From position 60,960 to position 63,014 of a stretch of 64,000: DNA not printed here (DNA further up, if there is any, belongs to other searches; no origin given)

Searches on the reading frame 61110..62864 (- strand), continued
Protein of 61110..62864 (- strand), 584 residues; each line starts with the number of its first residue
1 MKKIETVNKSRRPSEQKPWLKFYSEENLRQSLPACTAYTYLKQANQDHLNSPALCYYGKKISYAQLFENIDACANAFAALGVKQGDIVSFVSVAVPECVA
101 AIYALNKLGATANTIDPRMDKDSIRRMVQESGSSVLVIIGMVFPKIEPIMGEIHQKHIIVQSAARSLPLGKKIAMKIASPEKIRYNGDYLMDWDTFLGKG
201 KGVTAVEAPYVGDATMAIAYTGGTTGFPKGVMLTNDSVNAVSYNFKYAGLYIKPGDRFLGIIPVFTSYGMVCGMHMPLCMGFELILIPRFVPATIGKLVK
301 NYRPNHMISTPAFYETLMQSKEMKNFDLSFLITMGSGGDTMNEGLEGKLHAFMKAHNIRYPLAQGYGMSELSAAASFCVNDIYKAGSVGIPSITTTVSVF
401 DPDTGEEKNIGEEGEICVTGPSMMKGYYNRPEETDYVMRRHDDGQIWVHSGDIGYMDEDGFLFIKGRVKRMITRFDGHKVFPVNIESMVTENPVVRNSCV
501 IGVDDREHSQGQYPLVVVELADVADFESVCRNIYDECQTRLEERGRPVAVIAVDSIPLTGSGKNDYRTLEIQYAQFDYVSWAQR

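Call 31: find_encoding_contigs(protein=P0108, flank=4000, max_places=10)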
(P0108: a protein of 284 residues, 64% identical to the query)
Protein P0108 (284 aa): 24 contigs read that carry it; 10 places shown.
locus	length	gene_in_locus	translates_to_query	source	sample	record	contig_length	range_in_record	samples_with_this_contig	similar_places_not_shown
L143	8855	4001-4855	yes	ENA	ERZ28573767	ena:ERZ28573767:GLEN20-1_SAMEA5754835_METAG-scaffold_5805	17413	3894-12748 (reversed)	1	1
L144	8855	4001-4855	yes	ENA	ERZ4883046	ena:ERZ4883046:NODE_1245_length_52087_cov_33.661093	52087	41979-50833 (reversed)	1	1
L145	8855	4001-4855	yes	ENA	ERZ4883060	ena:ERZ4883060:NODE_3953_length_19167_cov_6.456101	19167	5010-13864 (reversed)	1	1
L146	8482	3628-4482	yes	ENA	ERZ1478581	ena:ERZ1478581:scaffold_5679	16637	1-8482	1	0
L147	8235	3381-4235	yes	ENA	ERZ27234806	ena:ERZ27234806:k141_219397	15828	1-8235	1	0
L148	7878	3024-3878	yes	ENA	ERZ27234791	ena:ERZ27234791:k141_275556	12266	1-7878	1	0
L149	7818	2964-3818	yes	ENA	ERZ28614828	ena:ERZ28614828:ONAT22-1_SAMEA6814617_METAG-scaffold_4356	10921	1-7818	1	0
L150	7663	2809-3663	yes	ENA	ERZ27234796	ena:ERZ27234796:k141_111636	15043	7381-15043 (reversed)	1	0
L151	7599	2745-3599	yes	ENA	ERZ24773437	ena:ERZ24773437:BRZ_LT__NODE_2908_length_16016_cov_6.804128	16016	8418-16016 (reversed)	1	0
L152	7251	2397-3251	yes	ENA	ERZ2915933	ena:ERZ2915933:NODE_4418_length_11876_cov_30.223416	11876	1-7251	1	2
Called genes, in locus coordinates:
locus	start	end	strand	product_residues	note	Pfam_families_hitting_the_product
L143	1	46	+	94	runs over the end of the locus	-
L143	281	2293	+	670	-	PF04586:Peptidase_S78, PF05065:Phage_capsid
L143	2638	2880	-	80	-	-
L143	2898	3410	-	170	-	-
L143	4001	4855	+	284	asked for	PF02899:Phage_int_SAM_1, PF00589:Phage_integrase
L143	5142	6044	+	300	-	PF02899:Phage_int_SAM_1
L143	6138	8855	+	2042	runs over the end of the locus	PF18676:MBG_2, PF18998:Flg_new_2, PF00395:SLH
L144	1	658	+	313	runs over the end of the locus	PF03432:Relaxase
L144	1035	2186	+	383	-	PF14659:Phage_int_SAM_3, PF00589:Phage_integrase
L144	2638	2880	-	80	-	-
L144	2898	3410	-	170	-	-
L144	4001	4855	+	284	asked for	PF02899:Phage_int_SAM_1, PF00589:Phage_integrase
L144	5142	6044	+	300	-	PF02899:Phage_int_SAM_1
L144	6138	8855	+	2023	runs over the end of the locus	PF18676:MBG_2, PF18998:Flg_new_2, PF00395:SLH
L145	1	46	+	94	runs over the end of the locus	-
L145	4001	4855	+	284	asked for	PF02899:Phage_int_SAM_1, PF00589:Phage_integrase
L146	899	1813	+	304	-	PF14659:Phage_int_SAM_3, PF00589:Phage_integrase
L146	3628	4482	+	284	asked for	PF02899:Phage_int_SAM_1, PF00589:Phage_integrase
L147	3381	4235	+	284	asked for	PF02899:Phage_int_SAM_1, PF00589:Phage_integrase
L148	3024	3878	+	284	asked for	PF02899:Phage_int_SAM_1, PF00589:Phage_integrase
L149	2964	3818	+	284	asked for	PF02899:Phage_int_SAM_1, PF00589:Phage_integrase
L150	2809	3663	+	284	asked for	PF02899:Phage_int_SAM_1, PF00589:Phage_integrase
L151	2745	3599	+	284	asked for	PF02899:Phage_int_SAM_1, PF00589:Phage_integrase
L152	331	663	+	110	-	PF00589:Phage_integrase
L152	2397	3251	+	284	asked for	PF02899:Phage_int_SAM_1, PF00589:Phage_integrase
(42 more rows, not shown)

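Call 44: find_related_loci(query=A1, collection=viral_contigs, flank=4000)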
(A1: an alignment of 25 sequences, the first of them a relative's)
Query A1 (280 aa) in viral_contigs; peptide patterns used: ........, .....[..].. (x = any residue, [..] = any of these).
27 stretches matched a pattern; 17 encode a relative of the query (tblastn E <= 1e-3); 17 distinct loci.
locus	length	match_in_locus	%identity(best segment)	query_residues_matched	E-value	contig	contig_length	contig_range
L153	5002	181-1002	63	3-276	1e-120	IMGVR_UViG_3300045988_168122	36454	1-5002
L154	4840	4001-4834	58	1-279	8e-109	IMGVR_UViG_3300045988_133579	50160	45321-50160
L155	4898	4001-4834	58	1-279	8e-109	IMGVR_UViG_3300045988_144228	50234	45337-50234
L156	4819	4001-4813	61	9-279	2e-104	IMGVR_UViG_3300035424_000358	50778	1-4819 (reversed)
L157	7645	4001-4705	60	45-279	1e-97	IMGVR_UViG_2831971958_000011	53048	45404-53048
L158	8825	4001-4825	49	5-280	2e-89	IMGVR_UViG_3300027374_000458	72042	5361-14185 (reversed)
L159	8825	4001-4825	49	5-280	2e-89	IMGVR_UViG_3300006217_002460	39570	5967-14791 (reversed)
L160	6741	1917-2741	48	5-280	1e-85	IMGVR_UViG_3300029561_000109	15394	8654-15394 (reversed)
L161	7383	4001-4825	48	5-280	1e-85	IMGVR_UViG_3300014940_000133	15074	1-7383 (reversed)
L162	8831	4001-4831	50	3-280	5e-85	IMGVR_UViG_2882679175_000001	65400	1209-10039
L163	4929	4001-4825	47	5-280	1e-82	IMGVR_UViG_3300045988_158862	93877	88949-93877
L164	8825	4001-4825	46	5-280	4e-81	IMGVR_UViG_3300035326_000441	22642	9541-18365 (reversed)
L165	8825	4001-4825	46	5-280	2e-80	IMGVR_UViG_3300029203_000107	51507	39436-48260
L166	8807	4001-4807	46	5-274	3e-80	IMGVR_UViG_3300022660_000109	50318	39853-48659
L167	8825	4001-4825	45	5-280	2e-79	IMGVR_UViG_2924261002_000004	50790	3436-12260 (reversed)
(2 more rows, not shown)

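Call 58: search_solved_structures(query=L001:2776-3615:+, max_evalue=0.001)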
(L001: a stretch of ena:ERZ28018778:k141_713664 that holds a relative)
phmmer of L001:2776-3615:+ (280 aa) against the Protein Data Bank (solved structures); distinct sequences matched with E-value up to 0.001: 7.
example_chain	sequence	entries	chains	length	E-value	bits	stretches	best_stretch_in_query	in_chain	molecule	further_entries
4a8e_A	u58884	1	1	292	6.2e-19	71.8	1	10-274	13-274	PROBABLE TYROSINE RECOMBINASE XERC-LIKE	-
1a0p_A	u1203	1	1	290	9.4e-16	61.4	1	22-273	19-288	SITE-SPECIFIC RECOMBINASE XERD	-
5dcf_A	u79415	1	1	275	1.3e-12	51.1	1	104-273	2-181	Tyrosine recombinase XerD,DNA translocase FtsK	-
9i5v_14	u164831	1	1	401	3.2e-11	46.6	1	9-262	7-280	Ribosome-associated translation inhibitor RaiA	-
5jjv_A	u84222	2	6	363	2.2e-10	43.8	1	123-262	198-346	Tyrosine recombinase XerH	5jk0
5hxy_A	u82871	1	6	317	3.1e-10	43.3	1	105-262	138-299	Tyrosine recombinase XerA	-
2a3v_A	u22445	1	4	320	5.7e-05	26.1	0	210-262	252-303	site-specific recombinase IntI4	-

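Call 59: find_encoding_contigs(protein=P0070, flank=3000, max_places=10)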
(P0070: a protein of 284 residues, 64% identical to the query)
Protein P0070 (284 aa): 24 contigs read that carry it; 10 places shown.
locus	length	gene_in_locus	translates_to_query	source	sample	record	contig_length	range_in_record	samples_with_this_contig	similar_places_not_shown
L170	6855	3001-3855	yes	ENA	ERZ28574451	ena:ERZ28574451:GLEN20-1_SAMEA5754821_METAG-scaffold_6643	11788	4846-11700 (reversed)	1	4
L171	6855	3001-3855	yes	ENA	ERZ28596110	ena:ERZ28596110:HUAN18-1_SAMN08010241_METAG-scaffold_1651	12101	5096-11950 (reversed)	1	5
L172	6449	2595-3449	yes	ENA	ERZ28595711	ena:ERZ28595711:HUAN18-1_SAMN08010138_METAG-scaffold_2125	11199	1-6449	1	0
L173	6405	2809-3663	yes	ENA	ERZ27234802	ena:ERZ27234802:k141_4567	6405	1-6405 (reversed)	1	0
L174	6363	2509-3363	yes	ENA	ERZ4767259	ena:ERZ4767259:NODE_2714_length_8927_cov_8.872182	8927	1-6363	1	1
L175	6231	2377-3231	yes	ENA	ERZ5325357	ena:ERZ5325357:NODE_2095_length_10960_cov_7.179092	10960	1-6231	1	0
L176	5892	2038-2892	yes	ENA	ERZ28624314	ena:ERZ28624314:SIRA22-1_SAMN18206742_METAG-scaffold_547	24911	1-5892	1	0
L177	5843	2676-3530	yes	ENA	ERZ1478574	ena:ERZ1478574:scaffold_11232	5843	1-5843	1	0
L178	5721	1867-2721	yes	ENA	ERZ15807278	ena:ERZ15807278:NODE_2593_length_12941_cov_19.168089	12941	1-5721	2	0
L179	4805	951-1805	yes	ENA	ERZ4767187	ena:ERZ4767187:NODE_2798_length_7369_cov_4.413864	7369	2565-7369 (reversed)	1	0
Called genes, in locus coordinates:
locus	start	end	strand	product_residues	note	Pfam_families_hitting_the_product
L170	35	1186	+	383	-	PF14659:Phage_int_SAM_3, PF00589:Phage_integrase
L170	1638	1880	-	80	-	-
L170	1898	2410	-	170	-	-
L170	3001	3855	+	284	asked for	PF02899:Phage_int_SAM_1, PF00589:Phage_integrase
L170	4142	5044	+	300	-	PF02899:Phage_int_SAM_1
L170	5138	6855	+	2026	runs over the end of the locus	PF18676:MBG_2, PF18998:Flg_new_2, PF00395:SLH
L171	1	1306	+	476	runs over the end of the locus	PF14659:Phage_int_SAM_3, PF00589:Phage_integrase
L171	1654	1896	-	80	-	-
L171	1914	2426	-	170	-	-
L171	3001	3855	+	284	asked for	PF02899:Phage_int_SAM_1, PF00589:Phage_integrase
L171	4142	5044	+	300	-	PF02899:Phage_int_SAM_1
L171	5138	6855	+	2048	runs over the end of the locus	PF18676:MBG_2, PF18998:Flg_new_2, PF00395:SLH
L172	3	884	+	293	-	?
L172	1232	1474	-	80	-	-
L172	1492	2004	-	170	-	-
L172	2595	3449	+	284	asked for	PF02899:Phage_int_SAM_1, PF00589:Phage_integrase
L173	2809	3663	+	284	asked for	PF02899:Phage_int_SAM_1, PF00589:Phage_integrase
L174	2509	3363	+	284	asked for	PF02899:Phage_int_SAM_1, PF00589:Phage_integrase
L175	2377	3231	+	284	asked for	PF02899:Phage_int_SAM_1, PF00589:Phage_integrase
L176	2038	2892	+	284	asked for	PF02899:Phage_int_SAM_1, PF00589:Phage_integrase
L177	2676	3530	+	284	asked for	PF02899:Phage_int_SAM_1, PF00589:Phage_integrase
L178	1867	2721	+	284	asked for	PF02899:Phage_int_SAM_1, PF00589:Phage_integrase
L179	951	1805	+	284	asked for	PF02899:Phage_int_SAM_1, PF00589:Phage_integrase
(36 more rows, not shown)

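Call 60: find_encoding_contigs(protein=P0055, flank=3000, max_places=10)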
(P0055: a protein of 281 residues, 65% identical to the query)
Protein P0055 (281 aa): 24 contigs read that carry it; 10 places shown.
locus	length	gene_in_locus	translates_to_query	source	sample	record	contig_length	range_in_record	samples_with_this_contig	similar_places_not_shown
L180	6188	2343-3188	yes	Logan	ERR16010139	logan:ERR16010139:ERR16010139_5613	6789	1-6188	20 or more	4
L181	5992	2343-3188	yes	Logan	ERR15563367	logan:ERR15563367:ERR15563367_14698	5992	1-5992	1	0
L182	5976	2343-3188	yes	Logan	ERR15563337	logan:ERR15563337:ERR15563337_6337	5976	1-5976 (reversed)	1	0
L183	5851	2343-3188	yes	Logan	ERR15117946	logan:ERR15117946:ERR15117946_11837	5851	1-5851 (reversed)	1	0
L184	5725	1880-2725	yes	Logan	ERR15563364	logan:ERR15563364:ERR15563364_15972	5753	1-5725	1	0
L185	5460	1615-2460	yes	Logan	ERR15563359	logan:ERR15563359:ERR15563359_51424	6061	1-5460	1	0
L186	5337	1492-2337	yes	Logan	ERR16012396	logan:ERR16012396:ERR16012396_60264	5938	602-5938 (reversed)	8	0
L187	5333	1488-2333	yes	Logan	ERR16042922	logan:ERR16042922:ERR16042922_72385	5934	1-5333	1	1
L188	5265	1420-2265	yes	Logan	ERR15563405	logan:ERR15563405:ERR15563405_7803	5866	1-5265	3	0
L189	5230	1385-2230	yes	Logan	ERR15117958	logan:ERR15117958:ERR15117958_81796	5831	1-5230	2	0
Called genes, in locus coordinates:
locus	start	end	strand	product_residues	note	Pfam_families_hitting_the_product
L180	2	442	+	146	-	?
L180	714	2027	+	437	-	PF13173:AAA_14, PF13635:DUF4143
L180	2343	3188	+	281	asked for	PF02899:Phage_int_SAM_1, PF00589:Phage_integrase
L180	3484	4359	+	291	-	-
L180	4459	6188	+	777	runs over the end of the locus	?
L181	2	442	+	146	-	?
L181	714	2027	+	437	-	PF13173:AAA_14, PF13635:DUF4143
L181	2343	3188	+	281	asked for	PF02899:Phage_int_SAM_1, PF00589:Phage_integrase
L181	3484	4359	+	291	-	-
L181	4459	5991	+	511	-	?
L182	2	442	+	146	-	?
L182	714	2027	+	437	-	PF13173:AAA_14, PF13635:DUF4143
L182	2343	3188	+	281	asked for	PF02899:Phage_int_SAM_1, PF00589:Phage_integrase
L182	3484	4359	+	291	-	-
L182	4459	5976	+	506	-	?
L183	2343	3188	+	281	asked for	PF02899:Phage_int_SAM_1, PF00589:Phage_integrase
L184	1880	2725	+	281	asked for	PF02899:Phage_int_SAM_1, PF00589:Phage_integrase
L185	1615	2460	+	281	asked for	PF02899:Phage_int_SAM_1, PF00589:Phage_integrase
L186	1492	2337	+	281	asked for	PF02899:Phage_int_SAM_1, PF00589:Phage_integrase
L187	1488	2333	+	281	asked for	PF02899:Phage_int_SAM_1, PF00589:Phage_integrase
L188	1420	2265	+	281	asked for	PF02899:Phage_int_SAM_1, PF00589:Phage_integrase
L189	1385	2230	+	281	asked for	PF02899:Phage_int_SAM_1, PF00589:Phage_integrase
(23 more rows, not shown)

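Call 76: list_cluster_members(proteins=[P0010, P0017, P0043, P0066, P0006, P0003, P0108, P0055, P0031, P0026])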
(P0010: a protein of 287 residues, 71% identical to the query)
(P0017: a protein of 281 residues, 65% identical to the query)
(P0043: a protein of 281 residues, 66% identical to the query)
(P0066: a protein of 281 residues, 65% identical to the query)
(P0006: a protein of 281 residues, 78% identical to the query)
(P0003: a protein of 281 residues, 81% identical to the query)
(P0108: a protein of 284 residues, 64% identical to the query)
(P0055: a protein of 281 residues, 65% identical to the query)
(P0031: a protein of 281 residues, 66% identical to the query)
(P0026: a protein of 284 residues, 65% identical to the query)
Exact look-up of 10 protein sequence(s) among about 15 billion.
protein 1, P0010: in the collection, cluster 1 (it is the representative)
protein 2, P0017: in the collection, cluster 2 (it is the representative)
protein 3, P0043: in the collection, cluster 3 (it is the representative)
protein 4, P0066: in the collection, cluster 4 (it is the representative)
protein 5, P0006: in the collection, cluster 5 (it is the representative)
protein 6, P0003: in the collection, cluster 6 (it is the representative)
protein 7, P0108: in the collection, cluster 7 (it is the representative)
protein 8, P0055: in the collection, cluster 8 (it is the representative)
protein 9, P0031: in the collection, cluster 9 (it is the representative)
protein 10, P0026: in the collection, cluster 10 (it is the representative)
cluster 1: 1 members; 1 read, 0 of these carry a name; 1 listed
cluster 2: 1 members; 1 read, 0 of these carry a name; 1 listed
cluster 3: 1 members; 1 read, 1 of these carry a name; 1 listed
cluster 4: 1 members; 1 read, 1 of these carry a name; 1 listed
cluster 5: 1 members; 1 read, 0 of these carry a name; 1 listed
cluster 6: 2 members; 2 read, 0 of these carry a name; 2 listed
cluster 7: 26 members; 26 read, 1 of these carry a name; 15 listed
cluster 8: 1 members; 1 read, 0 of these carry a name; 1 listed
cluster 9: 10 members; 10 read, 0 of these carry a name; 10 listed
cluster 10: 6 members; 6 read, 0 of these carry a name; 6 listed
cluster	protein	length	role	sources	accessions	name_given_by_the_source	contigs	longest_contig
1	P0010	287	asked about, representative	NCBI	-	-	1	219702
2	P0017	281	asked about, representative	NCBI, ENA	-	-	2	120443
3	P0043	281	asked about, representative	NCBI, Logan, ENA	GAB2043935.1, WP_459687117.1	tyrosine-type DNA invertase PsrA [Agathobaculum sp. TL06]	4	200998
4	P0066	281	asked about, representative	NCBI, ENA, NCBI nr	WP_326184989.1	tyrosine-type recombinase/integrase [uncultured Oscillibacter sp.]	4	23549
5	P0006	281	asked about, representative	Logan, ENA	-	-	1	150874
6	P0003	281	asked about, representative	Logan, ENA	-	-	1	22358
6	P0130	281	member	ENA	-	-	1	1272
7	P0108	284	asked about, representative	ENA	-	-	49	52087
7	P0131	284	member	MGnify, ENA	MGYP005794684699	FL=1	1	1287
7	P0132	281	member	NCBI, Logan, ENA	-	-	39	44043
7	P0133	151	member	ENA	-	-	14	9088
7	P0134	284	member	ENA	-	-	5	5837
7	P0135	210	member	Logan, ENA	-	-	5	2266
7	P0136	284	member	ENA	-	-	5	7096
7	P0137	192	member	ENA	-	-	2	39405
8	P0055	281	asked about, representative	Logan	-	-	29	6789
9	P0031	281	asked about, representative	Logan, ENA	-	-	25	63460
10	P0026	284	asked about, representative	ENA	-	-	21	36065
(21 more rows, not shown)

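Call 77: find_encoding_contigs(protein=P0043, flank=4000, max_places=10)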
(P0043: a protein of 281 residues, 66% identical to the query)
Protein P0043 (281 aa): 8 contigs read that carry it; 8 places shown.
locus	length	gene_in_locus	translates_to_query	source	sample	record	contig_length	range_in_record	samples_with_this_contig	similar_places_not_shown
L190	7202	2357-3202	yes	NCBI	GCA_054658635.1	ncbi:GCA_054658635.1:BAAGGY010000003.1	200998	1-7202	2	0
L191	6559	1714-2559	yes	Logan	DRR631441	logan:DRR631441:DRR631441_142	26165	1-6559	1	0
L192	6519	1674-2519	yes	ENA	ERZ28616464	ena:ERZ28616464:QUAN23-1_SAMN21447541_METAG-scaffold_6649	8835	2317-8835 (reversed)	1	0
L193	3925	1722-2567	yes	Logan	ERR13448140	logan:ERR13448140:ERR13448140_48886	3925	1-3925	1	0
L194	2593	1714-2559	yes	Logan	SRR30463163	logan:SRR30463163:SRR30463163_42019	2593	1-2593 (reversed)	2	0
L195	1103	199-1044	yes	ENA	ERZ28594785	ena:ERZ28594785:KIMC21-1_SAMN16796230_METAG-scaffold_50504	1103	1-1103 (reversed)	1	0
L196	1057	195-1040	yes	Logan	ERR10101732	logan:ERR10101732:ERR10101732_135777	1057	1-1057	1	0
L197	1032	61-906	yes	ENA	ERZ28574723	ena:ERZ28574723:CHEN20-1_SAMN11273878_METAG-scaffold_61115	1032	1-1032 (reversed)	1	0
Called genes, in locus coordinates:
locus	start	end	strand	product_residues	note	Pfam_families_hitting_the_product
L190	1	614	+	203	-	PF01212:Beta_elim_lyase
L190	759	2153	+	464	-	PF00209:SNF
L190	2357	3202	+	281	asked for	PF02899:Phage_int_SAM_1, PF00589:Phage_integrase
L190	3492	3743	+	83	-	-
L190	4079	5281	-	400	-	PF00202:Aminotran_3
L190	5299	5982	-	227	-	PF01656:CbiA (weak), PF13500:AAA_26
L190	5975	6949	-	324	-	PF04055:Radical_SAM, PF06968:BATS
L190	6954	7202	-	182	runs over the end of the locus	PF02632:BioY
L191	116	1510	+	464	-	PF00209:SNF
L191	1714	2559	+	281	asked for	PF02899:Phage_int_SAM_1, PF00589:Phage_integrase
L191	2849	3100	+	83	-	-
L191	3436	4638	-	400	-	PF00202:Aminotran_3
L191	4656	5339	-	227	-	PF01656:CbiA (weak), PF13500:AAA_26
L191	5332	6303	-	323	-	PF04055:Radical_SAM, PF06968:BATS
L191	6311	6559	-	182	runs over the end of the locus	PF02632:BioY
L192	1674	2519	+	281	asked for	PF02899:Phage_int_SAM_1, PF00589:Phage_integrase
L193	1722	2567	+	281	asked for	PF02899:Phage_int_SAM_1, PF00589:Phage_integrase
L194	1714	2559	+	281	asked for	PF02899:Phage_int_SAM_1, PF00589:Phage_integrase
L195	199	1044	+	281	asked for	PF02899:Phage_int_SAM_1, PF00589:Phage_integrase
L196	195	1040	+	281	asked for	PF02899:Phage_int_SAM_1, PF00589:Phage_integrase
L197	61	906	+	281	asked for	PF02899:Phage_int_SAM_1, PF00589:Phage_integrase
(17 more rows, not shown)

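Call 78: find_encoding_contigs(protein=P0031, flank=4000, max_places=10)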
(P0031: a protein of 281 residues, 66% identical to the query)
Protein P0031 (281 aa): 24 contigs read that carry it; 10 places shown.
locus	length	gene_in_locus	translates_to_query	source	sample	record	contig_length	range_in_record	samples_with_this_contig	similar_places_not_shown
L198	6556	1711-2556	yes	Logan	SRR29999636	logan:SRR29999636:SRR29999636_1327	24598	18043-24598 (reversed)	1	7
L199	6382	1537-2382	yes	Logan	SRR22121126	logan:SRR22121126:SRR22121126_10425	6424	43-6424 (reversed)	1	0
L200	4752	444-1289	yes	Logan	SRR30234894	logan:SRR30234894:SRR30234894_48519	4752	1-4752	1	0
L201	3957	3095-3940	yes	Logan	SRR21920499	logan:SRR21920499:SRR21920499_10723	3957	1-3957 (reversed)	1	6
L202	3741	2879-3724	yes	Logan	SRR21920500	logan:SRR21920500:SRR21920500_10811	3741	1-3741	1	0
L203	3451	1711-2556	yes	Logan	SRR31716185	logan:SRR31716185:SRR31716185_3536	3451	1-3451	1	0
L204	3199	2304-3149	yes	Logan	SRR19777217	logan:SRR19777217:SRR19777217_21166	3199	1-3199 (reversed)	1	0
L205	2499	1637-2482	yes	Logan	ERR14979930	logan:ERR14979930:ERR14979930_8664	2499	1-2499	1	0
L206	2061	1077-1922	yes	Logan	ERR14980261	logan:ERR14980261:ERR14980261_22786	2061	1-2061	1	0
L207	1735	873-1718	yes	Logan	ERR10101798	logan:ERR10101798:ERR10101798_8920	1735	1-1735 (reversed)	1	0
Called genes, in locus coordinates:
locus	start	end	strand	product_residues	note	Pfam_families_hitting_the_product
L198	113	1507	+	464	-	PF00209:SNF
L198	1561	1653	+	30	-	-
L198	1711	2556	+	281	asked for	PF02899:Phage_int_SAM_1, PF00589:Phage_integrase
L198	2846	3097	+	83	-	-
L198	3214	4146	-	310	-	PF00905:Transpeptidase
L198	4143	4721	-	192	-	PF03352:Adenine_glyco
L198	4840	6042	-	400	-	PF00202:Aminotran_3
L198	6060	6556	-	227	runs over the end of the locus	PF01656:CbiA (weak), PF13500:AAA_26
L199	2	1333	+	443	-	?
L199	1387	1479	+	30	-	-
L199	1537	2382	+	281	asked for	PF02899:Phage_int_SAM_1, PF00589:Phage_integrase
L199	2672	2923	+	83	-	-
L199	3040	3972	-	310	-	PF00905:Transpeptidase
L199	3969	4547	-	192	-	PF03352:Adenine_glyco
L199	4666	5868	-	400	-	PF00202:Aminotran_3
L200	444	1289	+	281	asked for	PF02899:Phage_int_SAM_1, PF00589:Phage_integrase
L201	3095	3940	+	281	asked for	PF02899:Phage_int_SAM_1, PF00589:Phage_integrase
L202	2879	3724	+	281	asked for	PF02899:Phage_int_SAM_1, PF00589:Phage_integrase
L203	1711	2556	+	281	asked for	PF02899:Phage_int_SAM_1, PF00589:Phage_integrase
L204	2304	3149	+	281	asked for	PF02899:Phage_int_SAM_1, PF00589:Phage_integrase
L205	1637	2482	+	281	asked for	PF02899:Phage_int_SAM_1, PF00589:Phage_integrase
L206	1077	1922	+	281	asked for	PF02899:Phage_int_SAM_1, PF00589:Phage_integrase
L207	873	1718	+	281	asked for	PF02899:Phage_int_SAM_1, PF00589:Phage_integrase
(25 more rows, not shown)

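Call 83: find_encoding_contigs(protein=P0002, flank=4000, max_places=10)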
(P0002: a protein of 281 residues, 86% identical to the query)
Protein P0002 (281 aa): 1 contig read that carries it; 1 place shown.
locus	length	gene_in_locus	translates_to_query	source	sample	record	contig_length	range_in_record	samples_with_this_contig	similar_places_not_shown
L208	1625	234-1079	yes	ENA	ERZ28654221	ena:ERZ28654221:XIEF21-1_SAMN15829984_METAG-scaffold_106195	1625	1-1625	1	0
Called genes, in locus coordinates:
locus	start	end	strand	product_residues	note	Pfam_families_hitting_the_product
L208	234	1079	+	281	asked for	PF02899:Phage_int_SAM_1, PF00589:Phage_integrase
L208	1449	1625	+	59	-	?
